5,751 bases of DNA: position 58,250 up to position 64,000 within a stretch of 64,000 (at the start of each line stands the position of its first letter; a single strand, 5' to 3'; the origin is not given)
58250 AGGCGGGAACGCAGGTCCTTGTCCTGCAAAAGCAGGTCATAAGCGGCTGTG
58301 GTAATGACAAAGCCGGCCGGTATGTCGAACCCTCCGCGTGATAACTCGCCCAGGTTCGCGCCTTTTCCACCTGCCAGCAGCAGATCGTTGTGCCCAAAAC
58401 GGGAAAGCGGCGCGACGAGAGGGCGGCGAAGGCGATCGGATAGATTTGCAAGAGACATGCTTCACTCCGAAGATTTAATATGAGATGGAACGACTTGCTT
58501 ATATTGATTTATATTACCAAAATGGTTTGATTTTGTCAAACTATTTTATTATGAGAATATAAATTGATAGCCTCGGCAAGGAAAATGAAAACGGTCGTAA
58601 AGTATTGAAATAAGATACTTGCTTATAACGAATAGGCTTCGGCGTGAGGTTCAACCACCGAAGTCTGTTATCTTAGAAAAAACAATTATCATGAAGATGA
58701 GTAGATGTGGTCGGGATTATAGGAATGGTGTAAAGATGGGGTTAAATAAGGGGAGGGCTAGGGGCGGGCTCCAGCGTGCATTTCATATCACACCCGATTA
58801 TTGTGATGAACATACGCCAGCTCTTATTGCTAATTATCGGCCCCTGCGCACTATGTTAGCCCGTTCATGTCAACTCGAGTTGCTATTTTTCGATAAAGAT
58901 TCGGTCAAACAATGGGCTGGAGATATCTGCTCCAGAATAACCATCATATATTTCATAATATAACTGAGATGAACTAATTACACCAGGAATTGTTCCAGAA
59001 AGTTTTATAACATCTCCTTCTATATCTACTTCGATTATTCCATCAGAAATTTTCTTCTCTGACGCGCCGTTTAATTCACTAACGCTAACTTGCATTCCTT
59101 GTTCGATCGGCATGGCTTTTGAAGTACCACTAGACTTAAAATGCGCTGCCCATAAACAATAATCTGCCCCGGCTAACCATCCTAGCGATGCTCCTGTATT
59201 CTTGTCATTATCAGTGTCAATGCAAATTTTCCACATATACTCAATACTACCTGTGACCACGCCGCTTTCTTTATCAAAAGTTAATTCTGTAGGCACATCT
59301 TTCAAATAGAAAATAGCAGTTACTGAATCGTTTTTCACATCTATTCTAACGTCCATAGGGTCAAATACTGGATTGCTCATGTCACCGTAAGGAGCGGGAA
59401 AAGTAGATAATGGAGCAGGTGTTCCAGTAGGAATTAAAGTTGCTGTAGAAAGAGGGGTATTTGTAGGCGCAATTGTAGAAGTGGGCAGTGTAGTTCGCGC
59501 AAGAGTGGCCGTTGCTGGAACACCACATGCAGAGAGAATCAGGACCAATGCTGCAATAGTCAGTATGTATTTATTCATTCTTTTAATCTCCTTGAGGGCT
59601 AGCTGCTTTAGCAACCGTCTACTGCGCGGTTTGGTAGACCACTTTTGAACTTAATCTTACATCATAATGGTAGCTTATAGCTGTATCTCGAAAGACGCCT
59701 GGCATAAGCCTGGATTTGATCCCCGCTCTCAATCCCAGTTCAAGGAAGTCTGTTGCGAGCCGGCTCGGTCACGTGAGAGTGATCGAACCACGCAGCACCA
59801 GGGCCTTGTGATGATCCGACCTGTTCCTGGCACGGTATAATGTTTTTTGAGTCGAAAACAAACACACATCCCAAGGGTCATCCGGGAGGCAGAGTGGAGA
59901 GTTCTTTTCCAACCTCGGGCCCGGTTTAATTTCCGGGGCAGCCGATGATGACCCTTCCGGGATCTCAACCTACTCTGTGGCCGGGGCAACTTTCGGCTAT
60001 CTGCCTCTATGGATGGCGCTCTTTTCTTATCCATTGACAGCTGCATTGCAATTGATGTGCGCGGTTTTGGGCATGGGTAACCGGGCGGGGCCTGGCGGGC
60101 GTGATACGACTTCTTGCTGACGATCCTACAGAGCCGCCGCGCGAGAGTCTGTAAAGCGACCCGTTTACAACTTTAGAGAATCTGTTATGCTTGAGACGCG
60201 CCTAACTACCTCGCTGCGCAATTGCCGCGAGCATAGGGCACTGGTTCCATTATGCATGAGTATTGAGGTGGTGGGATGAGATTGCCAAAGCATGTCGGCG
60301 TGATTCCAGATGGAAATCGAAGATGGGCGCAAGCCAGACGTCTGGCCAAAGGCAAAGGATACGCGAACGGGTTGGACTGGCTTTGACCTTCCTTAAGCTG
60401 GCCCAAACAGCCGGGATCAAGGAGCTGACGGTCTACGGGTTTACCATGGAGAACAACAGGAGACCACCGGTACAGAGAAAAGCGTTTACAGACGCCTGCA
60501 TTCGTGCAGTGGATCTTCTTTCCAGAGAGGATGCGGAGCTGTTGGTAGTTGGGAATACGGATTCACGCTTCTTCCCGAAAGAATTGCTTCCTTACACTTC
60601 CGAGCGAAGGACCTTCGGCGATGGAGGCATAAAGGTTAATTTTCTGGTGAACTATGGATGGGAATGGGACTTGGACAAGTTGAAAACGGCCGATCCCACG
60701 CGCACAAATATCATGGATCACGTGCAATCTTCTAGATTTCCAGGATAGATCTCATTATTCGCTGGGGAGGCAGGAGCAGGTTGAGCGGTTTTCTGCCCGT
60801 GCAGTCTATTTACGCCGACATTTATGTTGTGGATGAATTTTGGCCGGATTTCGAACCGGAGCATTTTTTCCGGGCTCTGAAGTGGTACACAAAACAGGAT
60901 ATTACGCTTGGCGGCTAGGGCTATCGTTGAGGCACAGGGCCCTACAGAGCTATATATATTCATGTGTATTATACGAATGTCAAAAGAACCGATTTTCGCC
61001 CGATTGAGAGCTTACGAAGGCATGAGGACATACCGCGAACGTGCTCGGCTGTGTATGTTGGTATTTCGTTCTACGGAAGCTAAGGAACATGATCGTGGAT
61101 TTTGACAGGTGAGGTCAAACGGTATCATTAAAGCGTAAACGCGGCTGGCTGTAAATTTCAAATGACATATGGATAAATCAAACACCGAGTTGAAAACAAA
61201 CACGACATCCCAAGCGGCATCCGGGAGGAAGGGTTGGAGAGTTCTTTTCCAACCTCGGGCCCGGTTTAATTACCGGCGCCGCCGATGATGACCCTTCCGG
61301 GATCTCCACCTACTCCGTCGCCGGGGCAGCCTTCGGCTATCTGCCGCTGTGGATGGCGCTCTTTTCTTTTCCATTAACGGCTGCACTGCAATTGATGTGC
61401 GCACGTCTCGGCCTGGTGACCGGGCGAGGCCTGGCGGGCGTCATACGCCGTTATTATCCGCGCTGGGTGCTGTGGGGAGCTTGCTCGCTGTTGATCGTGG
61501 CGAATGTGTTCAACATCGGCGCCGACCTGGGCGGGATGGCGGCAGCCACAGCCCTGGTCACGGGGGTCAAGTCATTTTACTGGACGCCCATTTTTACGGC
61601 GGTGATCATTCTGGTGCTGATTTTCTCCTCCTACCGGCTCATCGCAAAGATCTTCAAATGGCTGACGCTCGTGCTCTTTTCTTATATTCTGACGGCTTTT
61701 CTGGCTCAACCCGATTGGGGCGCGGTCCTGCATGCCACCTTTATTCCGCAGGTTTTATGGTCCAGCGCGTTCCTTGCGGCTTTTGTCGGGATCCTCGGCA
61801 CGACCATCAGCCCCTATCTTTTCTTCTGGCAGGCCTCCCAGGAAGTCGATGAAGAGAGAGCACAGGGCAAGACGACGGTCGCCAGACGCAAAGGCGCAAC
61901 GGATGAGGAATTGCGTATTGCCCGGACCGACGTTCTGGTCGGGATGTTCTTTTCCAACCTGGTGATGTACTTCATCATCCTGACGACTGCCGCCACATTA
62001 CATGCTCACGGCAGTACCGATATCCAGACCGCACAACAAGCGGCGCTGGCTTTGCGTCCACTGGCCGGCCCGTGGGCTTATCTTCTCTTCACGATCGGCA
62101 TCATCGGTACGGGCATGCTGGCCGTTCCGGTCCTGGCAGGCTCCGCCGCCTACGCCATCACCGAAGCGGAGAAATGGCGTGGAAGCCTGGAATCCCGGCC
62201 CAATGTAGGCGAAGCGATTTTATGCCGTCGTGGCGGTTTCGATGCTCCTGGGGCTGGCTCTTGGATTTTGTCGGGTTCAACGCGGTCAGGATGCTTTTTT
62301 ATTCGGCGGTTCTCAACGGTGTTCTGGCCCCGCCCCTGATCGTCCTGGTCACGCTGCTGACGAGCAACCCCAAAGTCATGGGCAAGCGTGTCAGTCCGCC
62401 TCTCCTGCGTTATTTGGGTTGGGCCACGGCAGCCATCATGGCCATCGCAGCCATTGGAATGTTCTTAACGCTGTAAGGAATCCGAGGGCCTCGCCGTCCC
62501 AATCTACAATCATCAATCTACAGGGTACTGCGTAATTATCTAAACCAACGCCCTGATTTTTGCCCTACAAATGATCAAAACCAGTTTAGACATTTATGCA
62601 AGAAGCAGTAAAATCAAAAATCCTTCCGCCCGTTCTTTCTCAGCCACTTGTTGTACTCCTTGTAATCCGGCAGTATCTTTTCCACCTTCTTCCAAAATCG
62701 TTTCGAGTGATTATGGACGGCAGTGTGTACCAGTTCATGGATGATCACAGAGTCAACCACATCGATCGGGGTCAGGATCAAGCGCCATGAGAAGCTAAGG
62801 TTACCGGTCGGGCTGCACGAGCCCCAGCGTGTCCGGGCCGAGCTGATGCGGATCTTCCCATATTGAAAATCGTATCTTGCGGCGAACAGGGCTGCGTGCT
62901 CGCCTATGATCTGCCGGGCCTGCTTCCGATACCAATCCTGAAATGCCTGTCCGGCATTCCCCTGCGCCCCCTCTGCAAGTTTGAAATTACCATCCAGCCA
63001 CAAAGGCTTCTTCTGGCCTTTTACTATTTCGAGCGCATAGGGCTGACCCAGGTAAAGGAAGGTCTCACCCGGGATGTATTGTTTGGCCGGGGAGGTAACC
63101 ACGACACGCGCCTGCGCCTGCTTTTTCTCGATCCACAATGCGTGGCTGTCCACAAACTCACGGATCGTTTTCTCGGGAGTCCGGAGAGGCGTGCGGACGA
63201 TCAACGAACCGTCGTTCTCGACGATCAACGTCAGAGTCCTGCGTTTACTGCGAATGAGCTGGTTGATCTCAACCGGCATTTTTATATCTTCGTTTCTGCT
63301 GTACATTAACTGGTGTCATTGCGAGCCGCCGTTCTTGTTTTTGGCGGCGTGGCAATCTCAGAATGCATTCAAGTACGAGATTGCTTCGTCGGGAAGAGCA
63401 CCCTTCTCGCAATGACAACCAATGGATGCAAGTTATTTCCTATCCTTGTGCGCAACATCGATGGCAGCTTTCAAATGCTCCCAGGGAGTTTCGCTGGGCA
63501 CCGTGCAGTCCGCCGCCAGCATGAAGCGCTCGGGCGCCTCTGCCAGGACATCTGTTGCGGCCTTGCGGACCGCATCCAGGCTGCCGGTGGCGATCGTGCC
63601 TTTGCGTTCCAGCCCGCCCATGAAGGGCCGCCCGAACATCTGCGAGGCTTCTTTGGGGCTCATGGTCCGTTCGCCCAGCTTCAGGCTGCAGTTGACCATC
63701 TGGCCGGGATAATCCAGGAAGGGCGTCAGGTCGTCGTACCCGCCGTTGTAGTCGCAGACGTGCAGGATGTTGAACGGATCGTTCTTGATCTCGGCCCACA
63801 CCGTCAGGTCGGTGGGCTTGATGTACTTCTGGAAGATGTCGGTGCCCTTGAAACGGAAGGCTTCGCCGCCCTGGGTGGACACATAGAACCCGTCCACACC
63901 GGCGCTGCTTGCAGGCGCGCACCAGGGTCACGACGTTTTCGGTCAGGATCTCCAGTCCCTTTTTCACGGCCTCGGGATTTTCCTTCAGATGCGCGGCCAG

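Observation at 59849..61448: UppS-like cis-prenyltransferase gene bracketed by duplicated 5' ends of the Nramp gene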

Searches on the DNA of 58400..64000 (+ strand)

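Call 8: search_rna_families(source=window, start=58400, end=64000, threshold=evalue, max_evalue=1)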
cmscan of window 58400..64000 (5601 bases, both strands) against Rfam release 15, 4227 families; matches with E-value up to 1: 1.
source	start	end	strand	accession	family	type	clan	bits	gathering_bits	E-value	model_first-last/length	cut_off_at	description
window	59967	60007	-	RF02914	DUF805b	Cis-reg;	CL00115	17.7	35.6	0.23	1-35/35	no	DUF805b RNA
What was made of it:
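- Tried and rejected: No riboswitch explains the repeat or the leader (call 8).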

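Call 66: search_dna_similar(query=window:58460-61200:+, collection=plasmids, mode=distant, max_rows=8)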
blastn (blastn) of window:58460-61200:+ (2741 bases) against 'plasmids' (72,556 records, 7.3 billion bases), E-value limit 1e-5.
No match.

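Call 67: search_dna_similar(query=window:58460-61200:+, collection=phages, mode=distant, max_rows=8)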
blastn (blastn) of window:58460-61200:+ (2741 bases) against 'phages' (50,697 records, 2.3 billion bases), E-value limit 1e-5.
No match.
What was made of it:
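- Tried and rejected: No match (calls 66, 67).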

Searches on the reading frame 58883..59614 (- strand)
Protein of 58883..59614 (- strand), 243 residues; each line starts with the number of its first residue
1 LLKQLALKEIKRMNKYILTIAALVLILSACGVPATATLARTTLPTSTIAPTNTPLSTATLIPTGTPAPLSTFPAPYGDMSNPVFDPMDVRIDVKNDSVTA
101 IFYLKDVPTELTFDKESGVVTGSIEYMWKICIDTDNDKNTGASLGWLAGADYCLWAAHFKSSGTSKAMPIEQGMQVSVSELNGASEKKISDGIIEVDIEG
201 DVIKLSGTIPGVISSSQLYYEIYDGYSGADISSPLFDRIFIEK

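Call 10: search_protein_families(library=pfam, max_evalue=0.01, proteins=[window:58883-59614:-])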
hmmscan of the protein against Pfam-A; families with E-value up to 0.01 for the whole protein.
window:58883-59614:- (243 aa): 0 families

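Call 37: search_protein_families(library=ncbifam, max_evalue=0.001, proteins=[window:58883-59614:-])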
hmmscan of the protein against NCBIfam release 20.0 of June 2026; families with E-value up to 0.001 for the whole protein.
window:58883-59614:- (243 aa): 0 families

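Call 47: find_encoding_contigs(protein=window:58883-59578:-, flank=8000, max_places=8)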
Protein window:58883-59578:- (231 aa): no gene with exactly this product is on record in the collection.

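Call 48: find_homologous_proteins(query=window:58883-59578:-, max_evalue=0.00001)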
Query window:58883-59578:- (231 aa): 15 proteins with E <= 0.00001 among 732 candidates.
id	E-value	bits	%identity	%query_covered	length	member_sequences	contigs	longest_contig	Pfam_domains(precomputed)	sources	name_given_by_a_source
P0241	1.1e-147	508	100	100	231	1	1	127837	-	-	-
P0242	2.6e-110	386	75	100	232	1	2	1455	-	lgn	-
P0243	2.8e-110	386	80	100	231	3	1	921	-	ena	-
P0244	5.6e-110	385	74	100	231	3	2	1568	-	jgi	-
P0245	6.0e-109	381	76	100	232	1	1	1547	-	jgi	jgi:hypothetical protein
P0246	1.4e-107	377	74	100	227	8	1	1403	-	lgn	-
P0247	4.2e-103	362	86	88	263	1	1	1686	-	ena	-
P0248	4.0e-102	359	71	100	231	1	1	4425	-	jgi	jgi:hypothetical protein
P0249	4.1e-79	284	76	71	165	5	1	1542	-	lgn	-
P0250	8.5e-78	279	58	100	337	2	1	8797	PF00196.26,PF08281.19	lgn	-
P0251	1.1e-77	279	60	97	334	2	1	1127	PF00196.26,PF08281.19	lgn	-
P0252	1.9e-72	262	54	100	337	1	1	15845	PF00196.26,PF08281.19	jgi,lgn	jgi:DNA-binding CsgD family transcriptional regulator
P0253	7.3e-72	260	55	100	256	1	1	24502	-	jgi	jgi:hypothetical protein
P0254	4.6e-46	176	45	98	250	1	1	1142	-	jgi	jgi:hypothetical protein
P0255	3.9e-32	130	39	97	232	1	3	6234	-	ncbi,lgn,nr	ncbi:MAG: hypothetical protein NTZ74_05710 [Chloroflexi bacterium]|nr:hypothetical protein [Chlorofl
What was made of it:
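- Tried and rejected: A homology search shows only that the window's contig is 127,837 nt long (call 48).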

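Call 49: find_encoding_contigs(protein=P0247, flank=5000, max_places=4)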
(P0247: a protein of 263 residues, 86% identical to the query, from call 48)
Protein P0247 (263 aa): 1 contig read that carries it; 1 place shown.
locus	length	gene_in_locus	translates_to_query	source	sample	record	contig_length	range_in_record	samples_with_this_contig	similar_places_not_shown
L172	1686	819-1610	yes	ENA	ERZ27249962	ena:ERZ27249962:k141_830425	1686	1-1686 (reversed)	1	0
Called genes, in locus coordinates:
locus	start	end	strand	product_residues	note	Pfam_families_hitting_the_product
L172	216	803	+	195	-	-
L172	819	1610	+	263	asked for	-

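Call 50: find_encoding_contigs(protein=P0248, flank=5000, max_places=4)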
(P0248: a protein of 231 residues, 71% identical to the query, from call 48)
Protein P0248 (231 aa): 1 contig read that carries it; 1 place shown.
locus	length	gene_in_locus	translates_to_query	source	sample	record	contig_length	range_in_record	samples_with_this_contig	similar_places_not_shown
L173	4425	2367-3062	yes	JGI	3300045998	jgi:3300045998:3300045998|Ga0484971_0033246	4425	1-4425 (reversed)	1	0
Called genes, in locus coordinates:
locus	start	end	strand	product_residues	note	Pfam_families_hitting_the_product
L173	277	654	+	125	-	-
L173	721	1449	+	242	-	PF02517:Rce1-like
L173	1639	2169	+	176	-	-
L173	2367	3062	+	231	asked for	-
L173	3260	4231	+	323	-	PF08240:ADH_N, PF01262:AlaDh_PNT_C (faint), PF00107:ADH_zinc_N, PF13602:ADH_zinc_N_2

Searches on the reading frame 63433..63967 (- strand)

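Call 10: search_protein_families(library=pfam, max_evalue=0.01, proteins=[window:63433-63897:-, window:63440-63967:-])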
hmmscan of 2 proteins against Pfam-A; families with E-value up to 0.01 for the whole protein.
window:63433-63897:- (154 aa): 1 family
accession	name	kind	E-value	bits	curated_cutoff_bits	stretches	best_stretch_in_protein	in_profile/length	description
PF01208.23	URO-D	-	3.1e-06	26.9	23.9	1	20-151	215-345/346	Uroporphyrinogen decarboxylase (URO-D)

window:63440-63967:- (175 aa): 0 families
